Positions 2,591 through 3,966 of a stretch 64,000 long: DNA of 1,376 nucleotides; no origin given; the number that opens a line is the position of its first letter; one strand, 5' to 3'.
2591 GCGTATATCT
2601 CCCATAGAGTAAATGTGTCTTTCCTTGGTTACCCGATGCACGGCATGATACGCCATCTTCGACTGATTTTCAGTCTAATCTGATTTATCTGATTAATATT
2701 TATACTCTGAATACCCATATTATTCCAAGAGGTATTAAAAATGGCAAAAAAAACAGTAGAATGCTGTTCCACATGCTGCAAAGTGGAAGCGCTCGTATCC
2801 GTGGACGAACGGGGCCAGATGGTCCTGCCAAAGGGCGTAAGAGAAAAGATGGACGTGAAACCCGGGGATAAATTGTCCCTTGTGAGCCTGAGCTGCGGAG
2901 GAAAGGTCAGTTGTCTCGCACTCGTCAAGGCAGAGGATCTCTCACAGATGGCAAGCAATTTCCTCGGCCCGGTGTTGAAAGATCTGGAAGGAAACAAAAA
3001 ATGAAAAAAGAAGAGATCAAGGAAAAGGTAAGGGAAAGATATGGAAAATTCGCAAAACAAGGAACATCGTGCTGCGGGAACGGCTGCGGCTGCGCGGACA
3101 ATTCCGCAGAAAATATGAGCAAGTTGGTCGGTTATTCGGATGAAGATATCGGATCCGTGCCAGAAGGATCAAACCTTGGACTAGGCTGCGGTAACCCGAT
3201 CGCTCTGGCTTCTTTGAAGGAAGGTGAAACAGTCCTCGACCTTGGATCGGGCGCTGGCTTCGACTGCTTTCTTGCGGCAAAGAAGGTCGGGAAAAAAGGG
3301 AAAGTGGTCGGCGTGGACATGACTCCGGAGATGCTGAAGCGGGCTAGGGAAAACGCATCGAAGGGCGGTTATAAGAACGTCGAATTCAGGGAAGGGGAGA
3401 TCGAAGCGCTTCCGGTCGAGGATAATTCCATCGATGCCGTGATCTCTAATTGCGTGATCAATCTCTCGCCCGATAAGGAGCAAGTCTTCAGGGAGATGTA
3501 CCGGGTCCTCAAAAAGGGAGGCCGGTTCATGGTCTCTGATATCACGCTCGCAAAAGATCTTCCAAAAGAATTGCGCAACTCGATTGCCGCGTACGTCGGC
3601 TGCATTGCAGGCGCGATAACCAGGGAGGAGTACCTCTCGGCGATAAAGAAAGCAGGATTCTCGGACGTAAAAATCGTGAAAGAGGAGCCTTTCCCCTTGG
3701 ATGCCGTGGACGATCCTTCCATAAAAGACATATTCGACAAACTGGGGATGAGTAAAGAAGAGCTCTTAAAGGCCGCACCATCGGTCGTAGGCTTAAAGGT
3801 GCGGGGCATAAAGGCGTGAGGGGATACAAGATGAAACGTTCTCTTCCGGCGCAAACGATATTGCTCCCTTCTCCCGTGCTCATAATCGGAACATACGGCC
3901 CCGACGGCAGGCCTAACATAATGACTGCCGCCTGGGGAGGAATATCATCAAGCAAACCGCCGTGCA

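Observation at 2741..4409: Arsenite methyltransferase operon headed by a Cys-cluster AbrB-type mini-regulator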

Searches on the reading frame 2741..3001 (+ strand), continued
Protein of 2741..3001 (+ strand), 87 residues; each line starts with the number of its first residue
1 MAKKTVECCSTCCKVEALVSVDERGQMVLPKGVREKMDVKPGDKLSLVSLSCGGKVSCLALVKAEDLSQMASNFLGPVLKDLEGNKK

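Call 53: find_encoding_contigs(protein=P0098, flank=4000, max_places=1)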
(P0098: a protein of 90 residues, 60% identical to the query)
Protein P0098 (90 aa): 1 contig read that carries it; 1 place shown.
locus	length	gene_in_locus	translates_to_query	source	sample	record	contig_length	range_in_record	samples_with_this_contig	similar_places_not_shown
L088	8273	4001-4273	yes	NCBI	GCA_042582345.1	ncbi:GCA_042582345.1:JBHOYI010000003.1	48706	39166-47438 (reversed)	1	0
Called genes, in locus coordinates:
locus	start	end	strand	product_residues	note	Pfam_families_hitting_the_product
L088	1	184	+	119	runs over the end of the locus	PF00453:Ribosomal_L20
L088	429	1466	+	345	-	PF02912:Phe_tRNA-synt_N, PF01409:tRNA-synt_2d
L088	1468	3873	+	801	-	PF01588:tRNA_bind, PF03483:B3_4, PF03484:B5, PF17759:tRNA_synthFbeta, PF03147:FDX-ACB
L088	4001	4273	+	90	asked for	PF04014:MazE_antitoxin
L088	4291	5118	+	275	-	PF01135:PCMT, PF01209:Ubie_methyltran, PF06325:PrmA, PF13489:Methyltransf_23, PF13847:Methyltransf_31, PF08241:Methyltransf_11, PF08242:Methyltransf_12, PF13649:Methyltransf_25, +2 more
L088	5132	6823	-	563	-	PF00587:tRNA-synt_2b, PF04073:tRNA_edit, PF03129:HGTP_anticodon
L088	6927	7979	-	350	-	PF04551:GcpE, PF26540:GcpE_C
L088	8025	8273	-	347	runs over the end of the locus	PF02163:Peptidase_M50, PF13180:PDZ_2 (weak), PF00595:PDZ (weak), PF14685:PDZ_Tricorn (faint), PF17820:PDZ_6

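Call 54: find_encoding_contigs(protein=P0094, flank=4000, max_places=1)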
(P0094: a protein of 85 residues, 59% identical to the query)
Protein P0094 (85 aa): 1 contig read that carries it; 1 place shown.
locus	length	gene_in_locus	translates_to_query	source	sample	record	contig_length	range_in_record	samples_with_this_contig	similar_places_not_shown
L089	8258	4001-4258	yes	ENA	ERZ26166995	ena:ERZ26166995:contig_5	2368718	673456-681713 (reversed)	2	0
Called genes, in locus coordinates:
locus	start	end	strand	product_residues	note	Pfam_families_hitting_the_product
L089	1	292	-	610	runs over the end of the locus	PF01565:FAD_binding_4, PF02913:FAD-oxidase_C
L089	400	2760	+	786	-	PF13620:CarboxypepD_reg, PF13715:CarbopepD_reg_2, PF07715:Plug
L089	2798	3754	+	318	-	PF14054:DUF4249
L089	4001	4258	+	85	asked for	PF04014:MazE_antitoxin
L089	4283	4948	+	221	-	PF01135:PCMT, PF05175:MTS (weak), PF13489:Methyltransf_23, PF01209:Ubie_methyltran, PF13847:Methyltransf_31, PF08241:Methyltransf_11, PF08242:Methyltransf_12, PF13649:Methyltransf_25, +2 more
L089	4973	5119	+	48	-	-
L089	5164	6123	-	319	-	-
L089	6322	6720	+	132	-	-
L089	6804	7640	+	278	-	PF05721:PhyH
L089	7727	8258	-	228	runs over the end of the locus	PF00702:Hydrolase, PF13419:HAD_2, PF13242:Hydrolase_like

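Call 70: search_protein_representatives(alignment_id=A1)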
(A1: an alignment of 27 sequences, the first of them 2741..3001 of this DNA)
Query: 27 sequences, 92 profile positions. Proteins with E-value up to 0.001 (for the whole library): 812; up to 1e-10: 353; up to 1e-30: 17. The best 150 are listed.
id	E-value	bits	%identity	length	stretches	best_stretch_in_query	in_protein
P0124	5.0e-38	144.9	-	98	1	1-90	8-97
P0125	4.7e-37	141.8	-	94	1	3-91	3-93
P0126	2.4e-36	139.5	-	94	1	3-90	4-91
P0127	6.1e-36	138.2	-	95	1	1-91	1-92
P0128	7.8e-34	131.5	-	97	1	13-90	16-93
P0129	1.2e-33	130.8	-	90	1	1-89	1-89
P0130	2.3e-33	130.0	-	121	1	1-89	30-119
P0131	3.3e-33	129.5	-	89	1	5-89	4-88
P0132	4.2e-33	129.1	-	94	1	7-90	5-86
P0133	1.2e-32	127.7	-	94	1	8-89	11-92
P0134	1.2e-32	127.7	-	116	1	11-90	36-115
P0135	2.1e-32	126.9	-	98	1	9-90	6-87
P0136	9.9e-32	124.7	-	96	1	3-90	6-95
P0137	1.3e-31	124.4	-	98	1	6-87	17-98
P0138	4.2e-31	122.7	-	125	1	10-90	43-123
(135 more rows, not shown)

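Call 72: find_related_loci(query=A2, collection=metagenome_contigs, flank=4000)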
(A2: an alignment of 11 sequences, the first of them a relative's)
Query A2 (94 aa) in metagenome_contigs; peptide patterns used: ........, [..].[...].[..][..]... (x = any residue, [..] = any of these).
600 stretches matched a pattern (row limit reached: there are more); 374 encode a relative of the query (tblastn E <= 1e-3); the best 80 are kept; 80 distinct loci.
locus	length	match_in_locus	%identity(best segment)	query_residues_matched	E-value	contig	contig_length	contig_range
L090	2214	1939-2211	85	1-91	7e-50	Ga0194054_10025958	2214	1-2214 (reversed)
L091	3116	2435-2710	80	1-93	5e-46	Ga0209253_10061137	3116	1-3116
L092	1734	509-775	81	1-90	4e-46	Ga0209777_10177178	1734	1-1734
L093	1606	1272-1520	82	8-90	2e-44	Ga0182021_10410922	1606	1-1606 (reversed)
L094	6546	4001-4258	79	8-93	7e-42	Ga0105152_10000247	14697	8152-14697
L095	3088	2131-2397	67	4-92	3e-39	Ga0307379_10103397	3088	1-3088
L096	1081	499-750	75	7-91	2e-40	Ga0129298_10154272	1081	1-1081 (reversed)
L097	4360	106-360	70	7-92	6e-39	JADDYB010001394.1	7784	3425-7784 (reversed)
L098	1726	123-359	75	15-93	8e-39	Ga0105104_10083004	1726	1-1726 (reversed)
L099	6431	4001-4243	70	8-88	1e-37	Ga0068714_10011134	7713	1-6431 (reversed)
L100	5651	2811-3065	68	7-91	1e-37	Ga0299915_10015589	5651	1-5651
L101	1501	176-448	62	1-93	5e-38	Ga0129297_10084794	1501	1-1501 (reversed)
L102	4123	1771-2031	69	7-94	2e-37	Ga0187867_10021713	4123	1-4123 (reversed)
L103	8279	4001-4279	73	1-94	5e-44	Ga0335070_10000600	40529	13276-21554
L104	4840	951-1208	69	7-92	4e-37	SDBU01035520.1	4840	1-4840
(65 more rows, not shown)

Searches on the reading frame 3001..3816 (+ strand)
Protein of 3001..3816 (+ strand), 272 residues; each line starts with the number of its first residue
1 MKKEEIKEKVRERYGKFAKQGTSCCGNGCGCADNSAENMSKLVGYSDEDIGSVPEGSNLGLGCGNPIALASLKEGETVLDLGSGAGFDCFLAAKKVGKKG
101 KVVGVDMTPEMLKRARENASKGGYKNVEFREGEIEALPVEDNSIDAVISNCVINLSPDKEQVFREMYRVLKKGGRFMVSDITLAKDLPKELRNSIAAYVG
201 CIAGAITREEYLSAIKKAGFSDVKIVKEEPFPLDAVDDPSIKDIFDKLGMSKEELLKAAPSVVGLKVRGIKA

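Call 3: search_protein_families(library=pfam, proteins=[window:3001-3816:+], max_evalue=1)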
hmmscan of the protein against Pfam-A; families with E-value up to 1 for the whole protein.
window:3001-3816:+ (272 aa): 28 families (the best 25 are shown)
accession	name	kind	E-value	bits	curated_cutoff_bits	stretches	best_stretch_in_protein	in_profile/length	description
PF13847.12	Methyltransf_31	-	1e-45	155.4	27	1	73-218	2-144/145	Methyltransferase domain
PF13649.12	Methyltransf_25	-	7e-26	91.2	27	1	78-174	1-97/97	Methyltransferase domain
PF08241.18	Methyltransf_11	-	1.3e-25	90.3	21.2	1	79-177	1-94/95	Methyltransferase domain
PF01209.24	Ubie_methyltran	-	8.3e-24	84.7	20.1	1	70-180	43-153/233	ubiE/COQ5 methyltransferase family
PF08242.18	Methyltransf_12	-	2.2e-15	57.6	30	1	79-176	1-98/98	Methyltransferase domain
PF01135.25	PCMT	-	1.2e-11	45.2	20.3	1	69-178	68-171/210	Protein-L-isoaspartate(D-aspartate) O-methyltransferase (PCMT)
PF13489.12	Methyltransf_23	-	4.4e-11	43.2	27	1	70-223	18-162/164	Methyltransferase domain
PF06325.19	PrmA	-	6.7e-08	32.8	22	1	72-182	159-262/296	Ribosomal protein L11 methyltransferase (PrmA)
PF05175.20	MTS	-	1.2e-07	32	23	1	71-178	26-138/170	Methyltransferase small domain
PF13679.12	Methyltransf_32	-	2.4e-06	28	27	1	73-147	24-105/143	Methyltransferase domain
PF02353.26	CMAS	-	2.5e-06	27.5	27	1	70-186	58-172/273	Mycolic acid cyclopropane synthetase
PF20922.3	Anamorsin_N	-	3.4e-06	27.3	27.1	1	107-236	12-132/163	Anamorsin, N-terminal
PF01170.24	UPF0020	-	6.8e-06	26.3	22.3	1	98-168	75-146/197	RMKL-like, methyltransferase domain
PF05148.21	Methyltransf_8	-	8.7e-06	26.2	27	1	132-182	111-160/219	Hypothetical methyltransferase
PF01728.25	FtsJ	-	1.3e-05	25.7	24.1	1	72-160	19-108/181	FtsJ-like methyltransferase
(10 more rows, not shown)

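Call 4: search_protein_families(library=ncbifam, proteins=[window:3001-3816:+], max_evalue=1)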
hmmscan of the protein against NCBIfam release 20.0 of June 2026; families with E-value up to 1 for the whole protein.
window:3001-3816:+ (272 aa): 96 families (the best 25 are shown)
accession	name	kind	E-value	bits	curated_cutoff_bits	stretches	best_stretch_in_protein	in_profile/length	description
NF008823.0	PRK11873.1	subfamily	1.2e-106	356.2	263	1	1-236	2-239/272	arsenite methyltransferase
NF041537.1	ArsM_AhpD_UU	exception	6.8e-61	205.9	510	1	3-231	10-233/345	arsenite methyltransferase/AhpD domain selenoprotein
NF047649.1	MTase_UXPK_star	exception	3.3e-58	196.9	460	1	3-224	10-227/283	methyltransferase/UXPK-star double selenoprotein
NF041536.1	ArsM_DUF2284_UU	exception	4.8e-57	193.3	575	1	3-231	10-233/459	arsenite methyltransferase/DUF2284 domain selenoprotein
NF040538.1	methyl_ArsM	equivalog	4.4e-43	147.8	500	2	136-229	163-259/356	arsinothricin biosynthesis methyltransferase ArsM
NF038099.1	AsSugarArsM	exception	3.2e-32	112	400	1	58-233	42-226/321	arsenosugar biosynthesis arsenite methyltransferase ArsM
NF045667.1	MTase_DVU1556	equivalog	1.9e-29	102.6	155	1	67-221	15-161/213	DVU_1556 family methyltransferase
NF040539.1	AST_met_ArsM_2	exception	2.1e-27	96.6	240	1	75-227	57-212/262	putative arsinothricin biosynthesis methyltransferase ArsM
NF001244.0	PRK00216.1-5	equivalog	7.6e-21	74.5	216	1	70-186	44-161/236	bifunctional demethylmenaquinone methyltransferase/2-methoxy-6-polyprenyl-1,4-benzoquinol methylase UbiE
TIGR01934.1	MenG_MenH_UbiE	subfamily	3.7e-20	72.2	158.35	1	70-186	35-149/223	ubiquinone/menaquinone biosynthesis methyltransferase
TIGR02072.1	BioC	equivalog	4.4e-20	72.5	184.95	1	76-226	36-177/244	malonyl-ACP O-methyltransferase BioC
NF001240.0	PRK00216.1-1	equivalog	1.1e-19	70.5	378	1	67-182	56-172/251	bifunctional demethylmenaquinone methyltransferase/2-methoxy-6-polyprenyl-1,4-benzoquinol methylase UbiE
NF052510.1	methyltran_MpqE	exception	1.6e-19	70.2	335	1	68-181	40-154/234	methyl-plastoquinone biosynthesis methyltransferase MpqE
NF001242.0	PRK00216.1-3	equivalog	6.2e-19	68.4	351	1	74-180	70-177/258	bifunctional demethylmenaquinone methyltransferase/2-methoxy-6-polyprenyl-1,4-benzoquinol methylase UbiE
NF043040.1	corrin_prot_MT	hypoth_equivalog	1.1e-18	67.5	180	1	71-199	38-168/216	corrinoid protein-associated methyltransferase CpaM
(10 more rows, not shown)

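Call 24: search_solved_structures(query=window:3001-3816:+, show_alignments=2, max_evalue=1e-10)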
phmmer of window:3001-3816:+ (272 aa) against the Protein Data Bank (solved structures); distinct sequences matched with E-value up to 1e-10: 17.
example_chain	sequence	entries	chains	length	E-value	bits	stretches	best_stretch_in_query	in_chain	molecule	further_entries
5evj_A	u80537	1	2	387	4.3e-38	134.6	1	6-232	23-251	Arsenite methyltransferase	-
4kw7_A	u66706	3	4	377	2.4e-32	115.8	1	6-243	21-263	Arsenic methyltransferase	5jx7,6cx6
4fr0_A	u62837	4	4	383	2.5e-32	115.7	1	6-243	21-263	Arsenic methyltransferase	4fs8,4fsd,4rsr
5eg5_A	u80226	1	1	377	3.1e-31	112.2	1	6-243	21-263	Arsenic methyltransferase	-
8xt7_A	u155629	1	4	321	1.8e-29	106.4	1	62-227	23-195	Arsenite methyltransferase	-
5wp4_A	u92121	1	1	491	2e-20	76.7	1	70-223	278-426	Phosphoethanolamine N-methyltransferase 1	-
5wp5_A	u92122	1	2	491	4e-20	75.8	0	67-223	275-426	Phosphomethylethanolamine N-methyltransferase 2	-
3dh0_A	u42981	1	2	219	1.3e-15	60.9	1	71-172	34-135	SAM dependent methyltransferase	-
3mgg_A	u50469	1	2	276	4e-14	56.1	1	75-178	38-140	Methyltransferase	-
1ve3_A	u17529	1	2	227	8.5e-14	55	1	65-195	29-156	hypothetical protein PH0226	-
1xxl_A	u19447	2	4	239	1.7e-13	54.1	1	67-183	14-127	YcgJ protein | ycgJ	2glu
8zc8_A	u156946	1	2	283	5.8e-12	49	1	72-219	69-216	MitM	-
21zq_A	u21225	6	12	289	6.1e-12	48.9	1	72-219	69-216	MitM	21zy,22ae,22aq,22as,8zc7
6uak_A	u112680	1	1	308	9.2e-12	48.3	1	72-188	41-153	SAM dependent methyltransferase LahSB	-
1vl5_A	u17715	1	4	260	1e-11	48.2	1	67-182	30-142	unknown conserved protein BH2331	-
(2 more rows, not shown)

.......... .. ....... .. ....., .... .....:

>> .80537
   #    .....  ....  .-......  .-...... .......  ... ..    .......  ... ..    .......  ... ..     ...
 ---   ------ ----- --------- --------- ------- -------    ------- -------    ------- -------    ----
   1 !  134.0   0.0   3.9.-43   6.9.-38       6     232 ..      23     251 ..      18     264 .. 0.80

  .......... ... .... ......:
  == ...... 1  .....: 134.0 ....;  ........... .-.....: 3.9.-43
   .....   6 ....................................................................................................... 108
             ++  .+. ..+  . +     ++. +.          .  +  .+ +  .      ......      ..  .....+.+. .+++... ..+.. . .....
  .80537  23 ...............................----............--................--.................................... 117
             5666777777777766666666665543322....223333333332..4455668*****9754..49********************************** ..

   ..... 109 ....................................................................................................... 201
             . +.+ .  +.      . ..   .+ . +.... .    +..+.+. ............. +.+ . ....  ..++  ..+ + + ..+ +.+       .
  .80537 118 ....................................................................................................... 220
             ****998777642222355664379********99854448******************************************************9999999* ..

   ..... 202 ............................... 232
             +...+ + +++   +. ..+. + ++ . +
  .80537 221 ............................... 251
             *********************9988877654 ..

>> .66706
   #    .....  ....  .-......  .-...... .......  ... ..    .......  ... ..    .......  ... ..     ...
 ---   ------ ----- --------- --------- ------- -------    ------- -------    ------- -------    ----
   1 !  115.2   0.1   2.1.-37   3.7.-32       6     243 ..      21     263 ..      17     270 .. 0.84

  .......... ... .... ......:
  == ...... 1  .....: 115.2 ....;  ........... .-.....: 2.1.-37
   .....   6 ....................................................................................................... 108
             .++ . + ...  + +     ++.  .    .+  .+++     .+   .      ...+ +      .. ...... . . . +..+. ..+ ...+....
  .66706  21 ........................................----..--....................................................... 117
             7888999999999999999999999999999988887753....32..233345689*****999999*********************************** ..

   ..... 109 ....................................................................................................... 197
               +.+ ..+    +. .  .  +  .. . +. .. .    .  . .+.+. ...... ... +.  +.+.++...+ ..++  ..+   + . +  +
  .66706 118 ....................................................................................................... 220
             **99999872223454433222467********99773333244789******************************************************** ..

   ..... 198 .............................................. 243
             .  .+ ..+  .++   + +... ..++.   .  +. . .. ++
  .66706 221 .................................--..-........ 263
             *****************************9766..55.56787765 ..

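Call 55: list_cluster_members(proteins=[P0001, window:3001-3816:+, window:3816-4406:+])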
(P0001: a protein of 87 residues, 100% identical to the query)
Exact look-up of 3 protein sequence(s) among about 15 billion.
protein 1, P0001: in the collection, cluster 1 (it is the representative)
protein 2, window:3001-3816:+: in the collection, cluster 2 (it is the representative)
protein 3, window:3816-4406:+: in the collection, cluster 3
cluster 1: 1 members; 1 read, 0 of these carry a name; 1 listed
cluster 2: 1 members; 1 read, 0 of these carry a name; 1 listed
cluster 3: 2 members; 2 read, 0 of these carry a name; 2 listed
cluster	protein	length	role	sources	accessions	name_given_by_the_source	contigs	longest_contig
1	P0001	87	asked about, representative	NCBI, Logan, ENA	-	-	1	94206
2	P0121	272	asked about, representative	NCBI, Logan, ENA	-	-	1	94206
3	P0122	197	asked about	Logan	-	-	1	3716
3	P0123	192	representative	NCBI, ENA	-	-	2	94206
